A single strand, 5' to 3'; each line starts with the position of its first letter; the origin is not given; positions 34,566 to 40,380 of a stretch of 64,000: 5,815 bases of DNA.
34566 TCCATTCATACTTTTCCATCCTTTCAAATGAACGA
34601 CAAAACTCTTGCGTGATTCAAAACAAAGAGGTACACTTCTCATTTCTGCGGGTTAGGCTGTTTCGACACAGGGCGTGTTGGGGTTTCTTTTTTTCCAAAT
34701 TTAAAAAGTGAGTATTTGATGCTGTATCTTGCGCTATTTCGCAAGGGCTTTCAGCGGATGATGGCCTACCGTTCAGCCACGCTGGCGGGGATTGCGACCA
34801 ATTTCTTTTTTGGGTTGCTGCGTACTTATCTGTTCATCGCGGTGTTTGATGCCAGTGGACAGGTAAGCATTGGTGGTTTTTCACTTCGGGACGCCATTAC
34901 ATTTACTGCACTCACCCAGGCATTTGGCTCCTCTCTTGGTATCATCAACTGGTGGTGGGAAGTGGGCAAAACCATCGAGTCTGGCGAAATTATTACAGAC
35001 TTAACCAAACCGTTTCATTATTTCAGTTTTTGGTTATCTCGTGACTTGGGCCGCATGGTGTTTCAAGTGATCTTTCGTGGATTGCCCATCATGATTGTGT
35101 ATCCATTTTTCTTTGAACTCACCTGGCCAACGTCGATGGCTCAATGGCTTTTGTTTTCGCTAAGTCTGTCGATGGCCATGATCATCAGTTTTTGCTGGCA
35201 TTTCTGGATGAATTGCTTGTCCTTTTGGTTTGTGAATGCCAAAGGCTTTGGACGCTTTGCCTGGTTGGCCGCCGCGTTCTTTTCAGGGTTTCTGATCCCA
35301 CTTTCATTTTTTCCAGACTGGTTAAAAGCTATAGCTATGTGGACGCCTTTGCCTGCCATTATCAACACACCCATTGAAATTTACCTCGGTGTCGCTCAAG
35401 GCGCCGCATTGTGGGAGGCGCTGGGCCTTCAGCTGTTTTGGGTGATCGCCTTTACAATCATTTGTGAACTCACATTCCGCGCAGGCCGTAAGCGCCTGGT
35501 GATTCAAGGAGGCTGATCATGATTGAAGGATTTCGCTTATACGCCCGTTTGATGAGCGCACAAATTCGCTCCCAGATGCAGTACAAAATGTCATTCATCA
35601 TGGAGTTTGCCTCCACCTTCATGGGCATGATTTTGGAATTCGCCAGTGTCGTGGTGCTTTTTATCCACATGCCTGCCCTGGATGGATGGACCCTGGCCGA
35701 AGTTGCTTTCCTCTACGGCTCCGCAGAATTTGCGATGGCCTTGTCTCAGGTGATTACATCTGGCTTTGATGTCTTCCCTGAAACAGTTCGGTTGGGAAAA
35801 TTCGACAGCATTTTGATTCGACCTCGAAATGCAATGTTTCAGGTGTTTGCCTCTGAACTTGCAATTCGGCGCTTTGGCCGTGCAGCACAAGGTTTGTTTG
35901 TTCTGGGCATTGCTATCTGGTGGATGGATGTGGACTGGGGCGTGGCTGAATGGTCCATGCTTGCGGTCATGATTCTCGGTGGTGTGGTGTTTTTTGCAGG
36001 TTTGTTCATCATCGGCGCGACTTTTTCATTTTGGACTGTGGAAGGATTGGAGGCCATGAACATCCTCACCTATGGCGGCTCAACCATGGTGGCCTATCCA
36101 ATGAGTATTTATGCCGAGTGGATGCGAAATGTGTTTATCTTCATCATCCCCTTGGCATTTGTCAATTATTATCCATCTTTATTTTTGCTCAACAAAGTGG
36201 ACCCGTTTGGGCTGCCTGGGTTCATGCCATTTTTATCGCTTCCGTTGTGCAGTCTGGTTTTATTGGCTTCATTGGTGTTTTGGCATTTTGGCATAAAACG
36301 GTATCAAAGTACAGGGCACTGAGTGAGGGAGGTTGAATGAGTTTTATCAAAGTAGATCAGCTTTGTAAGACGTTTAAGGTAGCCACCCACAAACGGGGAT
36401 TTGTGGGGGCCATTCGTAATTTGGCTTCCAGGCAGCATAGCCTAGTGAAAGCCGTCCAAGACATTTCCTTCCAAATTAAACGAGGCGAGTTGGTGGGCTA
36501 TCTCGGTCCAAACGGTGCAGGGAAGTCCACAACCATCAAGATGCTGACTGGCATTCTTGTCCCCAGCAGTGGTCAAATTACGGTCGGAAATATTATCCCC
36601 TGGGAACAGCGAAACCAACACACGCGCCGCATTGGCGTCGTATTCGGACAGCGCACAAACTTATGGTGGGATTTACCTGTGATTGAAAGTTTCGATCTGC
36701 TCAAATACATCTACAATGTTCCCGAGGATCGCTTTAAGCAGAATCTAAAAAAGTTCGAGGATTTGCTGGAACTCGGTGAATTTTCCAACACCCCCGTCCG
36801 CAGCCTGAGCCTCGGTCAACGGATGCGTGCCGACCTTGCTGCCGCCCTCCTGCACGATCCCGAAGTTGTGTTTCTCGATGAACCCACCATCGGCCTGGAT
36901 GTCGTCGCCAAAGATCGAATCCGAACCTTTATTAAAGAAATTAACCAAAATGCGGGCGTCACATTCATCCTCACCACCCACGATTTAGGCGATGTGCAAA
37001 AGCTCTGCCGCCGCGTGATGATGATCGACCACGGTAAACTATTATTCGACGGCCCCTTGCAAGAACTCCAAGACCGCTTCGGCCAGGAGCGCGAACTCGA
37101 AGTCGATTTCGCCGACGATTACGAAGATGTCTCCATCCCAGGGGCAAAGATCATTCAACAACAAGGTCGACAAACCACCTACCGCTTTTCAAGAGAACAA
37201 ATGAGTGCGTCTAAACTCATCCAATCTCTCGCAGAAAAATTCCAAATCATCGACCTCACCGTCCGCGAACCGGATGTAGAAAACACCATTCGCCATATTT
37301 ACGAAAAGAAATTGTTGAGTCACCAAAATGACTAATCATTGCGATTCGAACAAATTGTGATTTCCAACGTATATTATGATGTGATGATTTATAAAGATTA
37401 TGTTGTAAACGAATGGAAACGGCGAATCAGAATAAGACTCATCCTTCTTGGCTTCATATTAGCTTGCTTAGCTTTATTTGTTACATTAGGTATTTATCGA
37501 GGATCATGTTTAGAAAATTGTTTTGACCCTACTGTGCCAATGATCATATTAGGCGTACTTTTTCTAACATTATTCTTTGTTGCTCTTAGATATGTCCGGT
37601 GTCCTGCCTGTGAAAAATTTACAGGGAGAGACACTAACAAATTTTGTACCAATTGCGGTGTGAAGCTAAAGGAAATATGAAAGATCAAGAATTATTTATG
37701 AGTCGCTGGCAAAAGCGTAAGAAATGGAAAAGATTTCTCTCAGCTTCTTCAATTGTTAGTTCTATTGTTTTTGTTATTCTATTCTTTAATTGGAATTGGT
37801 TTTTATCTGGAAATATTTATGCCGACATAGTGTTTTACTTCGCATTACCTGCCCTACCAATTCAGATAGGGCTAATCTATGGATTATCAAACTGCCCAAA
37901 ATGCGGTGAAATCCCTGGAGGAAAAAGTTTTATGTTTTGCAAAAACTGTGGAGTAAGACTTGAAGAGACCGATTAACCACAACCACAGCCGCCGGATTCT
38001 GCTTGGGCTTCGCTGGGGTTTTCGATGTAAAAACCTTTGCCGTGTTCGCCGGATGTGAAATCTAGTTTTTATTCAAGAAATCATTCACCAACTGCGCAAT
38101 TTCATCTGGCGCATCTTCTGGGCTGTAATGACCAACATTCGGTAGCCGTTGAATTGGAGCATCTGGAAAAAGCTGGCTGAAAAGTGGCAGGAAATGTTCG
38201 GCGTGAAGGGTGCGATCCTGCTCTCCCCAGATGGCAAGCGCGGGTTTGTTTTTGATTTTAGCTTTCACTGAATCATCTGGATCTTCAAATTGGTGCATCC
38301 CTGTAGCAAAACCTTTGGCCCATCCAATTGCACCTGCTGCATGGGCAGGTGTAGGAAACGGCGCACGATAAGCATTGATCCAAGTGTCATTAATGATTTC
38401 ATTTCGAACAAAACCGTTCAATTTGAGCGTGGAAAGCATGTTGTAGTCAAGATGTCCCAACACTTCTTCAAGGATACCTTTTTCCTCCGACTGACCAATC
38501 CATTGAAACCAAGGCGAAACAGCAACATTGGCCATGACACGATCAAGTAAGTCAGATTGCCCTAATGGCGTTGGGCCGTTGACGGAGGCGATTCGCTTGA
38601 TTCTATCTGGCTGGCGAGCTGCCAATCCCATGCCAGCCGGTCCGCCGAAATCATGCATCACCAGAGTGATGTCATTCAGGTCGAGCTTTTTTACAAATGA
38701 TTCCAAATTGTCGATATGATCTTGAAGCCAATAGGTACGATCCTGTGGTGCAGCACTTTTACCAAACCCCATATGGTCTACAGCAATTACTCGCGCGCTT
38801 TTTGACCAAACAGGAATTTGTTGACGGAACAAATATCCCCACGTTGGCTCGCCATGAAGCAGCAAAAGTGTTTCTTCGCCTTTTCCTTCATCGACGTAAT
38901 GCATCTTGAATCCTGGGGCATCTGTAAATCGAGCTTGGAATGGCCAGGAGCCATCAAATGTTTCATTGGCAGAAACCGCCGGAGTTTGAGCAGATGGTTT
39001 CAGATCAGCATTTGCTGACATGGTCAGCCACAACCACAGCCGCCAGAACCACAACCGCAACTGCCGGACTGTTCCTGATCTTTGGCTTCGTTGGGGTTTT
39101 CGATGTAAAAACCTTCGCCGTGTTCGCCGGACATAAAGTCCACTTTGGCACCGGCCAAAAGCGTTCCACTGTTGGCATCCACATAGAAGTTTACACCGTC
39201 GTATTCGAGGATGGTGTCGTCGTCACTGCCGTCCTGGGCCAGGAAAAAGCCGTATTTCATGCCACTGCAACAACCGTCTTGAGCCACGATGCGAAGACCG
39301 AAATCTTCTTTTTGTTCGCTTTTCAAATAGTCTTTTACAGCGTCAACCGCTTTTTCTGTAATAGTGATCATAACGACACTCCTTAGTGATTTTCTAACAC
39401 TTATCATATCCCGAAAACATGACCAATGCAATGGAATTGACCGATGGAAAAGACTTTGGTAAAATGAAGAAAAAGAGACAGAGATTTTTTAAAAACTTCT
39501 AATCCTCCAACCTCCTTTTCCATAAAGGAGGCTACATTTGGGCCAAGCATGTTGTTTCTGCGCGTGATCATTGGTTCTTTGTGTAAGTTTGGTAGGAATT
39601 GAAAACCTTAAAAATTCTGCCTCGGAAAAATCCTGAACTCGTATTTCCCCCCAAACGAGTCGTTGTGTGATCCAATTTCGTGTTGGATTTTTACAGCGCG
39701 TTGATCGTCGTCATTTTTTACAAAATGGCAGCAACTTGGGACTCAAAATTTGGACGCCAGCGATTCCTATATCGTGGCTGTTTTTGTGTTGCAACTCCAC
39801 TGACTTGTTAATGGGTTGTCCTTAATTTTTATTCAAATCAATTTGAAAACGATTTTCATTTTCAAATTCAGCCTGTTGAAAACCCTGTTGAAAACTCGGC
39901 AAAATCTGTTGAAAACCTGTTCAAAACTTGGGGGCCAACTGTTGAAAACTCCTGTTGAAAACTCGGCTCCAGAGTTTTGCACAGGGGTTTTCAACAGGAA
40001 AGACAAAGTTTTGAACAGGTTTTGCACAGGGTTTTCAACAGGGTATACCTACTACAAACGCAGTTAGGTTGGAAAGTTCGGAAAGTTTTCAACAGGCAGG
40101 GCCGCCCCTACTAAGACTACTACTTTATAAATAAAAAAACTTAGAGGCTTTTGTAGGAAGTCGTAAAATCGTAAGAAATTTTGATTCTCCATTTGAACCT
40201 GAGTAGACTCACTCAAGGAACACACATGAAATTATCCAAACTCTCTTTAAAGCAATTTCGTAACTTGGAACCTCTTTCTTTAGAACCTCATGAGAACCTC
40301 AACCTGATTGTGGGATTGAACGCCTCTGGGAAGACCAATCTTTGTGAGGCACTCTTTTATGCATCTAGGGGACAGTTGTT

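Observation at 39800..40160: Cluster of 12 DnaA-box-like 9-mers in a palindromic arrangement upstream of recF, a candidate oriC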

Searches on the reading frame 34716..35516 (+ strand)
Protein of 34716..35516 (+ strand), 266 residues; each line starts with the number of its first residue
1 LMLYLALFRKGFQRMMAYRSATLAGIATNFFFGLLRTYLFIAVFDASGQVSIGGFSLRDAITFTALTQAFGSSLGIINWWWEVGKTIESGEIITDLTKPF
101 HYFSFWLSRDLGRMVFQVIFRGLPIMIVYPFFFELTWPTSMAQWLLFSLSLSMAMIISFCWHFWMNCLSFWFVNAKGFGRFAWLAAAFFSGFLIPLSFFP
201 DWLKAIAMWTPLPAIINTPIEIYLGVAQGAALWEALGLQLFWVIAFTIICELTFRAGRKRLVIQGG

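Call 10: search_protein_families(library=pfam, proteins=[window:34716-35516:+])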
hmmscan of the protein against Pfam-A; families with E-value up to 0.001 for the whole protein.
window:34716-35516:+ (266 aa): 1 family
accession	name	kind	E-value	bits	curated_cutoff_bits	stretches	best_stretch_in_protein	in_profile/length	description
PF06182.17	ABC2_membrane_6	-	4.2e-17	63.1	22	1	37-265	7-229/229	ABC-2 family transporter protein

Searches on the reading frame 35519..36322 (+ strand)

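Call 10: search_protein_families(library=pfam, proteins=[window:35519-36322:+])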
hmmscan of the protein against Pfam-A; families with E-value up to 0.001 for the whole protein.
window:35519-36322:+ (267 aa): 1 family
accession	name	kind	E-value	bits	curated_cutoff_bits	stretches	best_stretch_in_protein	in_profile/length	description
PF06182.17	ABC2_membrane_6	-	1.5e-47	162.8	22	1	37-266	4-229/229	ABC-2 family transporter protein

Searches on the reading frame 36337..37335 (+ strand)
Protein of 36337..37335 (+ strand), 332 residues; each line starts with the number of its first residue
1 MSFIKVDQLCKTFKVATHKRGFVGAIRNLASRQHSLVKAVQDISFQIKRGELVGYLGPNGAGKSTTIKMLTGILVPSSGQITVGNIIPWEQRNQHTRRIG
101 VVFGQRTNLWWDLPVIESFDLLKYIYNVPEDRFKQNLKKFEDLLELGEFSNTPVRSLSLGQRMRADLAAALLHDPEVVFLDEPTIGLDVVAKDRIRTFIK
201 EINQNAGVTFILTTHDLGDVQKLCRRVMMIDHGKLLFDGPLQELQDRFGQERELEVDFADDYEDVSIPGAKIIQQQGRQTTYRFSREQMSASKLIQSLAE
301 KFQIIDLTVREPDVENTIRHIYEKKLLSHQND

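Call 10: search_protein_families(library=pfam, proteins=[window:36337-37335:+])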
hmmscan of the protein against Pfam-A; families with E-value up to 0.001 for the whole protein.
window:36337-37335:+ (332 aa): 3 families
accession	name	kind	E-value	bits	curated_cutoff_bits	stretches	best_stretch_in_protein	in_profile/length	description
PF00005.33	ABC_tran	-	4.5e-28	99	25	1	41-184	2-136/137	ABC transporter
PF13304.12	AAA_21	-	2.8e-13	51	27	1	151-217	232-300/304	AAA domain, putative AbiEii toxin, Type IV TA system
PF13732.12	DrrA1-3_C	-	0.00014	23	27.4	1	239-312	1-71/81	ATP-binding protein DrrA1-3-like, C-terminal domain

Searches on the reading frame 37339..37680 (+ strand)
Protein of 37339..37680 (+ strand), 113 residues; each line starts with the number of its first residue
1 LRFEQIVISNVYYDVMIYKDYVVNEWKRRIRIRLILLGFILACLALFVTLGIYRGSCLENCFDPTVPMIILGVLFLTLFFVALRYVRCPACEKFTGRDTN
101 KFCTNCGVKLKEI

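Call 10: search_protein_families(library=pfam, proteins=[window:37339-37680:+])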
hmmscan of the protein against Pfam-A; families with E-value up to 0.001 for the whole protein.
window:37339-37680:+ (113 aa): 1 family
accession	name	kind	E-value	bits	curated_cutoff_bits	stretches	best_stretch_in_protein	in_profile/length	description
PF13248.11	Zn_ribbon_3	-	7.6e-05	22.5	27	1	85-110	2-26/26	zinc-ribbon domain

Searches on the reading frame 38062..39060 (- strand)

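Call 10: search_protein_families(library=pfam, proteins=[window:38062-39060:-])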
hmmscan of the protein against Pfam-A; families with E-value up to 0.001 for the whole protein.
window:38062-39060:- (332 aa): 3 families
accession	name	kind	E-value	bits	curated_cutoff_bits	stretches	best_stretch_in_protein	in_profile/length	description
PF00561.26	Abhydrolase_1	-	6.7e-24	85.3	25.8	1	64-318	2-245/245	alpha/beta hydrolase fold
PF12697.13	Abhydrolase_6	-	3.5e-15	57.7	26.3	1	65-323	1-216/217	Alpha/beta hydrolase family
PF12146.15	Hydrolase_4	-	0.00027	20.7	27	0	90-161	33-108/239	Serine aminopeptidase, S33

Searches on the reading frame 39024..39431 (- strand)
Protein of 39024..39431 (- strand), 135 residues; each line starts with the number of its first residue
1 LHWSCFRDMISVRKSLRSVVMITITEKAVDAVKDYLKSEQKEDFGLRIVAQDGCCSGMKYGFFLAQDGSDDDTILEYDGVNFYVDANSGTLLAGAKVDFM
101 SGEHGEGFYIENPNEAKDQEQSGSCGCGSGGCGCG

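Call 10: search_protein_families(library=pfam, proteins=[window:39024-39431:-])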
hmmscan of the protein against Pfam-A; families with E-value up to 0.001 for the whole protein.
window:39024-39431:- (135 aa): 1 family
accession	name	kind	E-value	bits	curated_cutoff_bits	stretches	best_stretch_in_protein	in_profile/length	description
PF01521.26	Fe-S_biosyn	-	2.6e-14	53.8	26.3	1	22-114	3-101/110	Iron-sulphur cluster biosynthesis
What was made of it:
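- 39024..39371 (-): Fe-S cluster biosynthesis (IscA-like) gene, the left boundary of the intergenic region. It is transcribed away from the origin and occupies the place that dnaA holds in distant relatives. Pfam PF01521 (call 10).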

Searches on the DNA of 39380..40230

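Call 60: search_rna_families(source=window, start=39380, end=40230, threshold=evalue, max_evalue=5)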
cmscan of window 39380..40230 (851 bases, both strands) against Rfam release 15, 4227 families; matches with E-value up to 5: 13.
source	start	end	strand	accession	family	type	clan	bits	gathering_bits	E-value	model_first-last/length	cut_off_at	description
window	39868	40047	+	RF03926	MIR1435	Gene; miRNA;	-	30.9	94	0.018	1-186/186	no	MIR1435 microRNA precursor family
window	39939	39997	+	RF03912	mir-4659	Gene; miRNA;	-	26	92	0.0079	1-73/73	no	mir-4659 microRNA precursor family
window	39902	40029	+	RF04211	MIR5185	Gene; miRNA;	-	26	101.7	0.013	1-111/111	no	MIR5185 microRNA precursor family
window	39939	39997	-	RF03912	mir-4659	Gene; miRNA;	-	23.8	92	0.034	1-73/73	no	mir-4659 microRNA precursor family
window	39906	40033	-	RF04211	MIR5185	Gene; miRNA;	-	22.8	101.7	0.084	1-111/111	no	MIR5185 microRNA precursor family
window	39923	40012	+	RF03304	mir-1744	Gene; miRNA;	-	22.4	73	0.041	1-75/75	no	mir-1744 microRNA precursor family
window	39934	40000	+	RF00937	mir-653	Gene; miRNA;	-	21.8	77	0.12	1-78/78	no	mir-653 microRNA precursor family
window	39908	39995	-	RF03694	mir-266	Gene; miRNA;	-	21.6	80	0.2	1-83/83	no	mir-266 microRNA precursor family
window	39905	39992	+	RF00804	mir-240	Gene; miRNA;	-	20.9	67.5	0.35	1-99/99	no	mir-240 microRNA precursor family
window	39935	40001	+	RF04093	mir-1784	Gene; miRNA;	-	20.8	98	0.24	1-92/92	no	mir-1784 microRNA precursor family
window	39898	40037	+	RF03694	mir-266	Gene; miRNA;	-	20.1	80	0.49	1-83/83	no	mir-266 microRNA precursor family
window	39939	39999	+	RF03454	mir-1267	Gene; miRNA;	-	19.2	70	0.58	1-78/78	no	mir-1267 microRNA precursor family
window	39824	40028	-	RF02365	Yfr17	Gene; sRNA;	-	17.1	50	1.7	1-264/264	no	Cyanobacterial functional RNA 17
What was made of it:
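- Hairpin-shaped miRNA models give weak Rfam scores (call 60). The Rfam scores are far below the gathering thresholds (call 60).
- Tried and rejected: Only sub-threshold miRNA-hairpin noise appeared over the palindrome (call 60).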
